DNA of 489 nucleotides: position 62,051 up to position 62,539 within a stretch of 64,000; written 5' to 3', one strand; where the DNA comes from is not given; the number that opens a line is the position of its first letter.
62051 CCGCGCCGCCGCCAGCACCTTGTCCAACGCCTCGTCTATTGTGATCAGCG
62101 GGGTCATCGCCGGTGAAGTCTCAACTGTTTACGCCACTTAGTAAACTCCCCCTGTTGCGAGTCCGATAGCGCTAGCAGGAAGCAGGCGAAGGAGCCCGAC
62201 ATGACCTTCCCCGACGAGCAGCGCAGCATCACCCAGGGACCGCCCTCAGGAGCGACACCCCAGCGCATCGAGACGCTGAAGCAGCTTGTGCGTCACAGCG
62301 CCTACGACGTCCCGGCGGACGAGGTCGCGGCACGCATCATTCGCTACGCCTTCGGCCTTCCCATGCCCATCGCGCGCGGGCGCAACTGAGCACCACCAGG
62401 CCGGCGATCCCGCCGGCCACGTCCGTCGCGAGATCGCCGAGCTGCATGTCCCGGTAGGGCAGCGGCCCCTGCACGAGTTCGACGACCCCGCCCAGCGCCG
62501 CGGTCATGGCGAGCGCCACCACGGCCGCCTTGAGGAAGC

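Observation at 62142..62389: Sigma-28-type promoter driving a FlgM-like small gene next to moeA and thiamine genes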

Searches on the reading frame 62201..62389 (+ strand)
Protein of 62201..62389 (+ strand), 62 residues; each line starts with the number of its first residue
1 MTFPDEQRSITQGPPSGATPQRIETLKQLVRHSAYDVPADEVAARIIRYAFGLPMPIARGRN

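Call 3: search_protein_families(library=pfam, proteins=[window:62201-62389:+], max_evalue=1)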
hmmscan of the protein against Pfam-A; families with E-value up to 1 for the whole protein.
window:62201-62389:+ (62 aa): 1 family
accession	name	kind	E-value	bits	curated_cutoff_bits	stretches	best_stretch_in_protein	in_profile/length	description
PF04316.19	FlgM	-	0.0041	17.7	25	1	18-47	25-54/55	Anti-sigma-28 factor, FlgM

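Call 4: search_protein_families(library=ncbifam, proteins=[window:62201-62389:+], max_evalue=1)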
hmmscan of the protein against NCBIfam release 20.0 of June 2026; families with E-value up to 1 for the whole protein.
window:62201-62389:+ (62 aa): 0 families
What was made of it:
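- On FlgM (PF04316, anti-sigma-28 factor): No NCBIfam hit (call 4).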

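Call 5: find_homologous_proteins(query=window:62201-62386:+, max_evalue=0.01)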
Query window:62201-62386:+ (62 aa): 5 proteins with E <= 0.01 among 5 candidates.
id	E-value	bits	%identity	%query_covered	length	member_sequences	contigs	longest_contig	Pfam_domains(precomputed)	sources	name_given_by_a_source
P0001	1.9e-33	130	100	100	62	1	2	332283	-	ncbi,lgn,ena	-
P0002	1.2e-23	100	82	100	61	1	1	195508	-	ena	-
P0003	2.9e-23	99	81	100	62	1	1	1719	-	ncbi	-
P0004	3.8e-22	95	77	100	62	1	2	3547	-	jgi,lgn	jgi:hypothetical protein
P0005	5.1e-21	91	76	100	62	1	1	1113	-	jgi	jgi:anti-sigma28 factor (negative regulator of flagellin synthesis)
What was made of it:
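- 62201..62389 (+): 62-aa FlgM-like protein: a disordered N-terminus followed by two helices. Five close homologues at 76-100% identity (call 5).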

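Call 7: find_encoding_contigs(protein=P0001, flank=10000, max_places=4)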
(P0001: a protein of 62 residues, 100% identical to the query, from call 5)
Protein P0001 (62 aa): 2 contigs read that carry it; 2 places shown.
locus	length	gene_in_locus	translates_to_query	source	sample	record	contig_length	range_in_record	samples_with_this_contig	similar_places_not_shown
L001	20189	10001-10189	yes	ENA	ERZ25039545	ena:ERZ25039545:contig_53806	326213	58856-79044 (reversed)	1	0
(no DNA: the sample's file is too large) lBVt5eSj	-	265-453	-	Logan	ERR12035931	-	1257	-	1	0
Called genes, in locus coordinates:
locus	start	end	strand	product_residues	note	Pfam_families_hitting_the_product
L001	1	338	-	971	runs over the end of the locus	PF06253:MTTB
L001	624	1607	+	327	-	PF06253:MTTB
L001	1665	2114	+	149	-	PF06253:MTTB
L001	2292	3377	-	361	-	PF00005:ABC_tran, PF02463:SMC_N (weak), PF13304:AAA_21 (weak)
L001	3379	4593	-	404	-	PF00528:BPD_transp_1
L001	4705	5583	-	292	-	PF00497:SBP_bac_3, PF10613:Lig_chan-Glu_bd (weak)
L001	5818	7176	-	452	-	PF06253:MTTB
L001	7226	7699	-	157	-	PF04073:tRNA_edit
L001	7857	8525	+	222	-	PF04203:Sortase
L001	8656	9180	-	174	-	PF00994:MoCF_biosynth, PF03454:MoeA_C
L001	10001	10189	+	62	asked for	-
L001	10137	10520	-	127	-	PF04892:VanZ-LLP1 (weak)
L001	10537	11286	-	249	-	PF04263:TPK_catalytic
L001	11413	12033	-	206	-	PF09515:Thia_YuaJ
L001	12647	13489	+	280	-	PF02518:HATPase_c, PF01047:MarR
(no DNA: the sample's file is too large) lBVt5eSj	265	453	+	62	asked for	-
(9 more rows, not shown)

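Call 8: find_encoding_contigs(protein=P0002, flank=10000, max_places=4)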
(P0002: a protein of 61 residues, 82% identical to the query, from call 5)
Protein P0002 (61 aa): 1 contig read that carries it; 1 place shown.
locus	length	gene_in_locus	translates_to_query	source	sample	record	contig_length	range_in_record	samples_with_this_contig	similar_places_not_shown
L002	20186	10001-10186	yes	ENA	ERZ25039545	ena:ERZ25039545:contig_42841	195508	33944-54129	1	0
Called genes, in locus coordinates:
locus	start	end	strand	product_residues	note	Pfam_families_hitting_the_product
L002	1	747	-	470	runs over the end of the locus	PF06253:MTTB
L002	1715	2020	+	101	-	PF06253:MTTB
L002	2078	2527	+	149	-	PF06253:MTTB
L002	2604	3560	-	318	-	PF02463:SMC_N (faint), PF09818:ABC_ATPase (faint), PF00005:ABC_tran, PF13304:AAA_21 (weak)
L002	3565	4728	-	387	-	PF00528:BPD_transp_1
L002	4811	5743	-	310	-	PF00497:SBP_bac_3, PF10613:Lig_chan-Glu_bd (weak)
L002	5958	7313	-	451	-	PF06253:MTTB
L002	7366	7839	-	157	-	PF04073:tRNA_edit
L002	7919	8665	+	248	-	PF04203:Sortase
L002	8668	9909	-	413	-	PF03453:MoeA_N, PF00994:MoCF_biosynth, PF03454:MoeA_C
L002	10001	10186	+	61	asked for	-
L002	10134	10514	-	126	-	PF04892:VanZ-LLP1 (faint)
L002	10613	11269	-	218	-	PF04263:TPK_catalytic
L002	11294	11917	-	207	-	PF09515:Thia_YuaJ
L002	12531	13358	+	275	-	PF02518:HATPase_c, PF01047:MarR, PF12802:MarR_2 (faint)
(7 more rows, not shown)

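Call 9: find_encoding_contigs(protein=P0003, flank=10000, max_places=3)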
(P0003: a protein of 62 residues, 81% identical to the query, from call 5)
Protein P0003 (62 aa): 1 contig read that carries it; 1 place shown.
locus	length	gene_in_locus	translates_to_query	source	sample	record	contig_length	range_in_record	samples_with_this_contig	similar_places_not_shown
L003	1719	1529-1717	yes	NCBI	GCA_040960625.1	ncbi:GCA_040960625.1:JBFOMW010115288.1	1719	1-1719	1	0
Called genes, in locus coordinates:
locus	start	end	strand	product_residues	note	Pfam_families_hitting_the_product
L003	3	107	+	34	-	?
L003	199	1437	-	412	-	PF03453:MoeA_N, PF00994:MoCF_biosynth, PF03454:MoeA_C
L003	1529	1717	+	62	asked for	?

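Call 10: find_encoding_contigs(protein=P0004, flank=10000, max_places=3)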
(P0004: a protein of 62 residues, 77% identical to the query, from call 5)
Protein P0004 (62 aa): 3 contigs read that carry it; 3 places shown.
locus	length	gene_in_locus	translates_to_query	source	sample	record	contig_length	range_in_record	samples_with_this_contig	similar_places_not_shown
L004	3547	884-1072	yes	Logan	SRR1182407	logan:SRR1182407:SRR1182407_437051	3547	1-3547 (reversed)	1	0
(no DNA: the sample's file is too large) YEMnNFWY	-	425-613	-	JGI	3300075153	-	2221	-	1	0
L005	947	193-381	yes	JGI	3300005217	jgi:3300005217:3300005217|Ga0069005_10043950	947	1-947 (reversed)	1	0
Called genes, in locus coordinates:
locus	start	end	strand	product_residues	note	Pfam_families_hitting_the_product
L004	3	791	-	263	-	?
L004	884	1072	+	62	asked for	-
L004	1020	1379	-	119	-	PF04892:VanZ-LLP1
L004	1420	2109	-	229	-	PF04263:TPK_catalytic, PF04265:TPK_B1_binding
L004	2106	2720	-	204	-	PF09515:Thia_YuaJ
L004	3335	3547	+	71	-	?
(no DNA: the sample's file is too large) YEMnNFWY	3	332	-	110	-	?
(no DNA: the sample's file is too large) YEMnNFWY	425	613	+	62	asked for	-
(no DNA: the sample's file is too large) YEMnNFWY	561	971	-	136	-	PF04892:VanZ-LLP1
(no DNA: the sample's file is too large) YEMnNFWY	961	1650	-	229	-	PF04263:TPK_catalytic, PF04265:TPK_B1_binding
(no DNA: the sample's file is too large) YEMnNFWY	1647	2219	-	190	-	?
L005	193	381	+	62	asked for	-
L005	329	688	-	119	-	PF04892:VanZ-LLP1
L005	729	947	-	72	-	?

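Call 11: find_encoding_contigs(protein=P0005, flank=10000, max_places=3)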
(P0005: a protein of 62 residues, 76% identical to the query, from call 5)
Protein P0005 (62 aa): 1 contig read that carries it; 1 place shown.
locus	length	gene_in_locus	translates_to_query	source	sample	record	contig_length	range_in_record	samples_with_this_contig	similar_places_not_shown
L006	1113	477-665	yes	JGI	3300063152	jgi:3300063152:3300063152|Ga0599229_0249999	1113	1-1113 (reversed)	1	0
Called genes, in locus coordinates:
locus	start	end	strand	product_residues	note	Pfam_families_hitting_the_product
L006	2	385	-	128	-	?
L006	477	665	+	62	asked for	-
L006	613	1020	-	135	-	PF04892:VanZ-LLP1 (weak)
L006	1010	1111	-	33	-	?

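Call 18: find_related_loci(query=A2, collection=genome_contigs, flank=10000)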
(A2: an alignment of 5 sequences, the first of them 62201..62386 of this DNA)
Query A2 (62 aa) in genome_contigs; peptide patterns used: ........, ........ (x = any residue, [..] = any of these).
79 stretches matched a pattern, but none encodes a relative of the query by tblastn (E <= 1e-3).
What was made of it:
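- Tried and rejected: The first genome-collection scan, with the five close homologues, found nothing (call 18).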

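Call 19: search_solved_structures(query=A2, max_evalue=10, show_alignments=3)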
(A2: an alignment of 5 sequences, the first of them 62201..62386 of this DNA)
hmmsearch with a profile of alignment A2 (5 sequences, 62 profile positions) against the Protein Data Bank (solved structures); distinct sequences matched with E-value up to 10: 2.
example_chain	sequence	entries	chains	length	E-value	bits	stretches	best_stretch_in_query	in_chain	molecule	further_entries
4wrt_C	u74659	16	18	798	1.4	12.4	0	14-32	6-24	PB2 | POLYMERASE BASIC PROTEIN 2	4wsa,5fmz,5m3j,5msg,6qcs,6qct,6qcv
6t0w_C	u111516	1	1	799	1.4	12.4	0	14-32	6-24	Polymerase PB2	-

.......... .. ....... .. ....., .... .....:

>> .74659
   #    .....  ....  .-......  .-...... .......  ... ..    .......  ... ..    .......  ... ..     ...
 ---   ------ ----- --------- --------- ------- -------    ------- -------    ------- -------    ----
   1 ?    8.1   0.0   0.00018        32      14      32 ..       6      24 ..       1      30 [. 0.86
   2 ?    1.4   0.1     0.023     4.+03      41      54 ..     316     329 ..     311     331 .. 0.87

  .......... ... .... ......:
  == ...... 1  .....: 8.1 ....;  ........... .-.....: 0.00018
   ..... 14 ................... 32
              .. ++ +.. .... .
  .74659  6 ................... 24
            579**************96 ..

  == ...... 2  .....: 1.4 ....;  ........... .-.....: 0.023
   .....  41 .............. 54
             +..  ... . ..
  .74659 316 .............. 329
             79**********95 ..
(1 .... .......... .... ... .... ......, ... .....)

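Call 27: search_protein_representatives(alignment_id=A2)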
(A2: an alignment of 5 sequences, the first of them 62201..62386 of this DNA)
Query: 5 sequences, 62 profile positions. Proteins with E-value up to 0.001 (for the whole library): 18; up to 1e-10: 1; up to 1e-30: 0. The best 18 are listed.
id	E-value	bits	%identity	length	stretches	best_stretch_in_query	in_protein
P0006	6.8e-11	58.3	-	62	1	1-61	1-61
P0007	9.5e-07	45.0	-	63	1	7-58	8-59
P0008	1.3e-06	44.6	-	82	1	16-56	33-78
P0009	3.0e-06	43.4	-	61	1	1-56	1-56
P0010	4.8e-06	42.8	-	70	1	5-54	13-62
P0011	6.7e-06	42.3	-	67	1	10-57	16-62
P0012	1.3e-05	41.5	-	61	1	6-58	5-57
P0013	2.9e-05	40.3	-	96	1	5-57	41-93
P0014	4.0e-05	39.9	-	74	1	8-56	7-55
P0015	4.1e-05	39.8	-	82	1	5-55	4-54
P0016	4.4e-05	39.7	-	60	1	5-51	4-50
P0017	4.7e-05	39.6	-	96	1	9-54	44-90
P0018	5.7e-05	39.4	-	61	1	6-56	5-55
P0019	1.9e-04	37.7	-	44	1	21-55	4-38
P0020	2.0e-04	37.6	-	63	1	20-51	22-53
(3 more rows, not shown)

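Call 30: search_protein_families(library=pfam, alignment_id=A3, max_evalue=0.1)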
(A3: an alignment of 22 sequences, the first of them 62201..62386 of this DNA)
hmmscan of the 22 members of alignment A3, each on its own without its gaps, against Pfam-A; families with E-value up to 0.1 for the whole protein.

A. member 1, window:62201-62386:+ (62 aa): 1 family
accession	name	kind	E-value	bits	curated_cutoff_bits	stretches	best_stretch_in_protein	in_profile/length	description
PF04316.19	FlgM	-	0.0041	17.7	25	1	18-47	25-54/55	Anti-sigma-28 factor, FlgM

B. families by the number of members that match (of 22 scanned): 2 families
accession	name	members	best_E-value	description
PF04316.19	FlgM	20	8.7e-06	Anti-sigma-28 factor, FlgM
PF23176.1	bHLH_LHW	1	0.049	Transcription factor LHW bHLH domain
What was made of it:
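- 20 of 22 members hit PF04316, best E = 8.7e-6, and no other family recurs (call 30).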

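Call 31: search_solved_structures(query=A3, max_evalue=10, show_alignments=4)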
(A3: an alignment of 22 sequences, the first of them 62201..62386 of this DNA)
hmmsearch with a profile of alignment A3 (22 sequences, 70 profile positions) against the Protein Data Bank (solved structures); distinct sequences matched with E-value up to 10: 0.

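Call 32: find_related_loci(query=A3, collection=genome_contigs, flank=10000)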
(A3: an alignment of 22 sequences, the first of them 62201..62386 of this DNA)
Query A3 (62 aa) in genome_contigs; peptide patterns used: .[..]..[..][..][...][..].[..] (x = any residue, [..] = any of these).
74 stretches matched a pattern; 40 encode a relative of the query (tblastn E <= 1e-3); 40 distinct loci.
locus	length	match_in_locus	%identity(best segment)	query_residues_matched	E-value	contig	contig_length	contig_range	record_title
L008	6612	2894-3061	50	1-56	7e-12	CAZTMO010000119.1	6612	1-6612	MAG TPA_asm: uncultured Thermoleophilia bacterium isolate binchicken_co74_431 genome assembly, contig: NODE_22892_length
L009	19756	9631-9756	60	21-62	3e-11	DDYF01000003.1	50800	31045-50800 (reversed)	MAG TPA_asm: Thermoleophilia bacterium UBA2241 UBA2241_contig_897, whole genome shotgun sequence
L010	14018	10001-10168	46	1-56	9e-10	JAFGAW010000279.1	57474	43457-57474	MAG: Thermoleophilia bacterium isolate Zod_maxbin.0406_1 k87_7707451, whole genome shotgun sequence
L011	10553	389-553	44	1-55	4e-9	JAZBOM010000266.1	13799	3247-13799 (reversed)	MAG: Thermoleophilia bacterium isolate bin.663 k117_4428815, whole genome shotgun sequence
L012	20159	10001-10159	42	5-57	4e-9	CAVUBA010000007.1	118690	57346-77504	MAG: uncultured Thermoleophilia bacterium isolate MFD02134.bin.2.57 genome assembly, contig: contig_15055, whole genome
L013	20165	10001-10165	42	5-59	4e-9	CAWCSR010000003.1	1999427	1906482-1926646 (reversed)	MAG: uncultured Thermoleophilia bacterium isolate MFD04428.bin.2.40 genome assembly, contig: contig_23250, whole genome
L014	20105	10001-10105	69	21-54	5e-9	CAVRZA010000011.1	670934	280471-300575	MAG: uncultured Actinomycetes bacterium isolate MFD05942.bin.2.346 genome assembly, contig: contig_7471, whole genome sh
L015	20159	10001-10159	43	5-57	6e-9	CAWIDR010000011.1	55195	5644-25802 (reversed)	MAG: uncultured Thermoleophilia bacterium isolate MFD05442.bin.2.93 genome assembly, contig: contig_18913, whole genome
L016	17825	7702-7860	42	5-57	1e-8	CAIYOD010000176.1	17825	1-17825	MAG: uncultured Thermoleophilia bacterium isolate Loclat_bin-16816 genome assembly, contig: bin-16816:176/188, whole gen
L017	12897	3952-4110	43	5-57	9e-9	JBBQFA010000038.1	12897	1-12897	MAG: Thermoleophilia bacterium isolate Co_metawrap_1062 Cmw_1062_k141_14050824_length_12897_cov_11.0000, whole genome sh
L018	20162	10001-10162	41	5-58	1e-8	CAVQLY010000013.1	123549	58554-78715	MAG: uncultured Thermoleophilia bacterium isolate MFD02979.bin.3.261 genome assembly, contig: contig_38576, whole genome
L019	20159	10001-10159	42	5-57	2e-8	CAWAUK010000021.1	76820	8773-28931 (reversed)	MAG: uncultured Thermoleophilia bacterium isolate MFD02134.bin.3.466 genome assembly, contig: contig_31555, whole genome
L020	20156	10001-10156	46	5-56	3e-8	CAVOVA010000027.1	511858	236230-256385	MAG: uncultured Thermoleophilia bacterium isolate MFD09779.bin.2.149 genome assembly, contig: contig_9532, whole genome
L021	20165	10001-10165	44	5-59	5e-8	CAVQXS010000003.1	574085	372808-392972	MAG: uncultured Thermoleophilia bacterium isolate MFD05942.bin.2.81 genome assembly, contig: contig_15522, whole genome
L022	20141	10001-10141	47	5-51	4e-8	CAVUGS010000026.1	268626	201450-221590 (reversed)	MAG: uncultured Thermoleophilia bacterium isolate MFD02159.bin.2.70 genome assembly, contig: contig_6432, whole genome s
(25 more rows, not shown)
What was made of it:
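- Lineage: the loci are Thermoleophilia metagenome-assembled genomes (call 32).
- Tried and rejected: The second, with the broader alignment, gave the 40 loci (call 32).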

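Call 39: list_cluster_members(proteins=[P0001, P0003, P0006, P0009, P0012])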
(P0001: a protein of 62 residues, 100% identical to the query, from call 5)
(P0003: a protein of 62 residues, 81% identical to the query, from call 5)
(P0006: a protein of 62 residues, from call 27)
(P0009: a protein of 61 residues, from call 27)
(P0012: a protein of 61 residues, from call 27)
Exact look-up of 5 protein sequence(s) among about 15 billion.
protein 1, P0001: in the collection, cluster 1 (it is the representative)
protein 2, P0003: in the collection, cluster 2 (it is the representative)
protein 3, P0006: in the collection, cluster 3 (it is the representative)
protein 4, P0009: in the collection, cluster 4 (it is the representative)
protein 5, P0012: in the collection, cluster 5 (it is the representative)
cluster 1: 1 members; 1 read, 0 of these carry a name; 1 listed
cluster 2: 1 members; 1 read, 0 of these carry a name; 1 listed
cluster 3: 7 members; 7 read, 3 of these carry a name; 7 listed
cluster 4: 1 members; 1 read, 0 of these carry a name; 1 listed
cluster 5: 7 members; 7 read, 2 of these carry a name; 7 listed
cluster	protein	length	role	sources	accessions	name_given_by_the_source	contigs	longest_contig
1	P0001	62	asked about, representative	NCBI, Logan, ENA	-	-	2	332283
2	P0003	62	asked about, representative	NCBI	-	-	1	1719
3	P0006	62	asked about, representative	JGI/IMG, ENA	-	-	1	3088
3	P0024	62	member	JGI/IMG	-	anti-sigma28 factor (negative regulator of flagellin synthesis)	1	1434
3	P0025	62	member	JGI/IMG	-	anti-sigma28 factor (negative regulator of flagellin synthesis)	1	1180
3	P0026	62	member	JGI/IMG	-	anti-sigma28 factor (negative regulator of flagellin synthesis)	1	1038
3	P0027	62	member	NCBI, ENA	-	-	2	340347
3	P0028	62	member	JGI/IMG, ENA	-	-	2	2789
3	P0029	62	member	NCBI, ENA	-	-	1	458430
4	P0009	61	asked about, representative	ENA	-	-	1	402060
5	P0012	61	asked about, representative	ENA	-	-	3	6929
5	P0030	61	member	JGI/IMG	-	anti-sigma28 factor (negative regulator of flagellin synthesis)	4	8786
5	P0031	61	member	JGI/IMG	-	anti-sigma28 factor (negative regulator of flagellin synthesis)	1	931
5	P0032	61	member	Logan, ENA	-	-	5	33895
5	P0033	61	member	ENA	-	-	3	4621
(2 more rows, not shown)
